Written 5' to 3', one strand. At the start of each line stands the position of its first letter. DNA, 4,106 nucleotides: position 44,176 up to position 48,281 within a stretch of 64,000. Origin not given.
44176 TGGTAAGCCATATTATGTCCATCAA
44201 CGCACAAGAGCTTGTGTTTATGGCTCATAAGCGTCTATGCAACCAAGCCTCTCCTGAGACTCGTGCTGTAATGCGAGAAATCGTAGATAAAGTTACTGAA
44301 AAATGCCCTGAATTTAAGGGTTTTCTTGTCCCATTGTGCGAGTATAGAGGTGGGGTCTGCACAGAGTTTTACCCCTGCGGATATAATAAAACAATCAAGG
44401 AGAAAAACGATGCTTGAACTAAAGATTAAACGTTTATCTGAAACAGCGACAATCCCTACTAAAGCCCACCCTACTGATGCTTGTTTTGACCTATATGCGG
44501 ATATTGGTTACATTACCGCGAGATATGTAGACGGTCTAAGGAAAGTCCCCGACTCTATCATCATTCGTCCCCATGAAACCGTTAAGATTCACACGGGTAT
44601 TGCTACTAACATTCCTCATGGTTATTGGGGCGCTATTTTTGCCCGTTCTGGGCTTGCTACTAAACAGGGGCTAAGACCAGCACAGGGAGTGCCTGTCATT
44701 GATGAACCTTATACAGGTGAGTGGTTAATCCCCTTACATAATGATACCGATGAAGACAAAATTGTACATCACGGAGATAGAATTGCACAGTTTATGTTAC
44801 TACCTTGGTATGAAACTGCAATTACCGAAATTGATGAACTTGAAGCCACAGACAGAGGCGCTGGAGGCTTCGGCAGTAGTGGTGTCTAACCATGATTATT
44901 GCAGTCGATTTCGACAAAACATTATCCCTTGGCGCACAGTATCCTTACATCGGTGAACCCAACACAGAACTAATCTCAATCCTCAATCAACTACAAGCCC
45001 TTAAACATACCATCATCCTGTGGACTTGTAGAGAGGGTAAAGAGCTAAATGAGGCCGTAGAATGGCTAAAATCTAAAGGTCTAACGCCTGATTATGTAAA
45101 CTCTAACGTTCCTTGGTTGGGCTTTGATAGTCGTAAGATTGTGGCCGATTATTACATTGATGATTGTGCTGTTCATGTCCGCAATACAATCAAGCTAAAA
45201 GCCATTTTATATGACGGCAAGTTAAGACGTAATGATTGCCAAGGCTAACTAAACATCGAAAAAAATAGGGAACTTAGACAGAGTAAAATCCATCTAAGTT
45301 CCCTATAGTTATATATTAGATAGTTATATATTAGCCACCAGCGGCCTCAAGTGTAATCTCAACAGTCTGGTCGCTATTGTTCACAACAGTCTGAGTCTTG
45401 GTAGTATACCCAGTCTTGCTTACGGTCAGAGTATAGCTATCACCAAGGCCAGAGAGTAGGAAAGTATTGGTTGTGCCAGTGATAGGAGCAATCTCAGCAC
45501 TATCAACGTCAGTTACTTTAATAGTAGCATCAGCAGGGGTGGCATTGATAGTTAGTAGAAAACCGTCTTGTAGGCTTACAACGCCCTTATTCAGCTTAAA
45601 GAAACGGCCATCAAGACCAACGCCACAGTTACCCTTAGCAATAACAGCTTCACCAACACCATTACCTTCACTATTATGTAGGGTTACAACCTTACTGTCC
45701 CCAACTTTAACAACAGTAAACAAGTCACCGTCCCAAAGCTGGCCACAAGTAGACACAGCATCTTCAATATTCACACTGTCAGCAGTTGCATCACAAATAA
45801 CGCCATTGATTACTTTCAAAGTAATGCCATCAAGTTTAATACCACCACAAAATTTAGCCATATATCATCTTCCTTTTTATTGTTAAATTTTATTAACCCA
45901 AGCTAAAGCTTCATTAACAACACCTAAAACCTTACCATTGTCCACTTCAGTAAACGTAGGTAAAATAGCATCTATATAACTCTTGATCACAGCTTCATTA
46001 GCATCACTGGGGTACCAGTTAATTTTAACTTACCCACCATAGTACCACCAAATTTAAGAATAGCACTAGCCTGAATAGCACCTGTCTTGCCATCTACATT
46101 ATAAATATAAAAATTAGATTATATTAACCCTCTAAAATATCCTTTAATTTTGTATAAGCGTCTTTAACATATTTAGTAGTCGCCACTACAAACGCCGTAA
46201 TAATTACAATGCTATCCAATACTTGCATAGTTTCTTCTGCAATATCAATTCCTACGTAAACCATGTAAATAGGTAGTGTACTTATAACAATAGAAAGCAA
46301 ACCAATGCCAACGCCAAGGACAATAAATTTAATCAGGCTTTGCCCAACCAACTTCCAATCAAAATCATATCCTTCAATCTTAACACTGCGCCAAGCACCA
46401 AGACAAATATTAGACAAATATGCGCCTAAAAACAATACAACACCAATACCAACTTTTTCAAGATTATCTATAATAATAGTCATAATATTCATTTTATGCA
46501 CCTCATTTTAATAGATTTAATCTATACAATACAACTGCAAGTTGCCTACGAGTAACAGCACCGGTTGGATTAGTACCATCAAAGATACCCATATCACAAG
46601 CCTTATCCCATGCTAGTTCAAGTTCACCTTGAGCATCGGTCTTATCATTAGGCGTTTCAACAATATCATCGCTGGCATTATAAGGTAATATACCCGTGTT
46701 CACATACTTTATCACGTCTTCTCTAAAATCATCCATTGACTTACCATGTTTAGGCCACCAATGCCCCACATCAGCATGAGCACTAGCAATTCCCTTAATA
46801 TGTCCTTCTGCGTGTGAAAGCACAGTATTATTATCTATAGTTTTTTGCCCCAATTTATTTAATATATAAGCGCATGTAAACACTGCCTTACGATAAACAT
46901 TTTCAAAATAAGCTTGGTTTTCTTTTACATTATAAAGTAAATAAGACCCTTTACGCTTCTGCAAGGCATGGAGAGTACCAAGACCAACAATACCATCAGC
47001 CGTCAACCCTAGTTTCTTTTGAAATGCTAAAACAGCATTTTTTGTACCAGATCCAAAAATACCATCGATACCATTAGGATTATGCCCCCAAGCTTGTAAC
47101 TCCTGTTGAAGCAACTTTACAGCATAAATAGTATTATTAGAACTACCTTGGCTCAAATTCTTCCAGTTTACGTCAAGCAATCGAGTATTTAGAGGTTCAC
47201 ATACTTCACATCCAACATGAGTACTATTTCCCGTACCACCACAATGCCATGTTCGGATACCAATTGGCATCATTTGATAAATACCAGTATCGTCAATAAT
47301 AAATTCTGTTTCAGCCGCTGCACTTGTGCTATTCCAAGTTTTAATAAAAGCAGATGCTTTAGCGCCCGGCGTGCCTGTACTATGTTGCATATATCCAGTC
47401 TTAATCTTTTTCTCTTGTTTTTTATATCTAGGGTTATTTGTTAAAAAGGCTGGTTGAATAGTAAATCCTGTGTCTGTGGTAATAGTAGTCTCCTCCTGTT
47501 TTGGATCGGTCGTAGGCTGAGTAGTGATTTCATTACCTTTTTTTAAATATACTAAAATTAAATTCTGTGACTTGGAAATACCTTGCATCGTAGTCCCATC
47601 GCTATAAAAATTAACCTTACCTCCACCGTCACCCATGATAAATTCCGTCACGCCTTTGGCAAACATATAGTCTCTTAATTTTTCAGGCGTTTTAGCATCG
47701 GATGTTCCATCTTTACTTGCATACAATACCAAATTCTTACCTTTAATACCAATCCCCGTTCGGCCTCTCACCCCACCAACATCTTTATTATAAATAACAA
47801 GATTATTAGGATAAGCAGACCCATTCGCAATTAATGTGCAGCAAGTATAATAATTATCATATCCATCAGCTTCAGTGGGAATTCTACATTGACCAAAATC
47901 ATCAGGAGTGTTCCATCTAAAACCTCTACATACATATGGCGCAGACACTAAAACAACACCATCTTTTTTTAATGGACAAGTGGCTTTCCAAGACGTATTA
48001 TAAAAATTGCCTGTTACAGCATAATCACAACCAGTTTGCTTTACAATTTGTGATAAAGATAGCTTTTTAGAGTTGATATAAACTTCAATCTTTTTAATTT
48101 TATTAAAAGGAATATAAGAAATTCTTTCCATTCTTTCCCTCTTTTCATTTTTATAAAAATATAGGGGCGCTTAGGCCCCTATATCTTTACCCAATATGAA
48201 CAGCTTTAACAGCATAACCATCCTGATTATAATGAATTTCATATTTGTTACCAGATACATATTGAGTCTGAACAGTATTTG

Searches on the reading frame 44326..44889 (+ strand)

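Call 116: search_protein_families(library=pfam, proteins=[window:44326-44889:+], max_evalue=0.01)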
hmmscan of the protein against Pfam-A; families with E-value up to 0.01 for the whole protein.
window:44326-44889:+ (187 aa): 2 families
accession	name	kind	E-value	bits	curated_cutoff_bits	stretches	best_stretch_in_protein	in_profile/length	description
PF00692.24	dUTPase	-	1.9e-22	79.9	22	1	41-186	3-129/129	dUTPase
PF22769.1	DCD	-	3.2e-05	24.5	27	1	74-158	66-150/153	dCTP deaminase-like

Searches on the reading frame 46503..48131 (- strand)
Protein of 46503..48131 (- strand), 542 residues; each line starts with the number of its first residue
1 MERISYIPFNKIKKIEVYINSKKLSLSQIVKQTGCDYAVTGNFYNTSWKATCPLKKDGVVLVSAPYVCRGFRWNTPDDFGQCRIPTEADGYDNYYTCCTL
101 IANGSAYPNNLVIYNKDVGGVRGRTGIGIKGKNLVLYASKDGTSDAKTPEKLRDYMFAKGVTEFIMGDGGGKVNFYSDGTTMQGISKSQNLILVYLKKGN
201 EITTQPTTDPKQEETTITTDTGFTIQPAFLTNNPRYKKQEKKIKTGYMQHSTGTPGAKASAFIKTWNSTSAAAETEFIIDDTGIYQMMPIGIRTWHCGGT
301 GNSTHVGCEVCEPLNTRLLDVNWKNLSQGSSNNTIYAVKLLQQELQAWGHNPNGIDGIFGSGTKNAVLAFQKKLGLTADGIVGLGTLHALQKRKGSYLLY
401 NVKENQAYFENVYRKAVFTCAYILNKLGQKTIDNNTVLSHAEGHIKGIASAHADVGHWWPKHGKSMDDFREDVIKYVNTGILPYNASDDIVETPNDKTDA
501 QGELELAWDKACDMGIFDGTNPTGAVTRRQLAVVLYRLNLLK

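Call 10: search_protein_families(library=pfam, proteins=[window:46503-48131:-], max_evalue=0.001)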
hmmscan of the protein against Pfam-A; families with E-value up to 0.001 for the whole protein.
window:46503-48131:- (542 aa): 4 families
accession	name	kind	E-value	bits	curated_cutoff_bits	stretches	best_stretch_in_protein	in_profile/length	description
PF01471.23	PG_binding_1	-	2e-16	60.3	23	1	337-390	4-57/57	Putative peptidoglycan binding domain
PF01510.30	Amidase_2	-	4e-09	37.3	26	1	246-331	7-94/131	N-acetylmuramoyl-L-alanine amidase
PF09992.14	NAGPA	-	0.00017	22.3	25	1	34-181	2-150/169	Phosphodiester glycosidase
PF09374.15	PG_binding_3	-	0.00056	20.5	24.6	0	365-394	1-35/76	Predicted Peptidoglycan domain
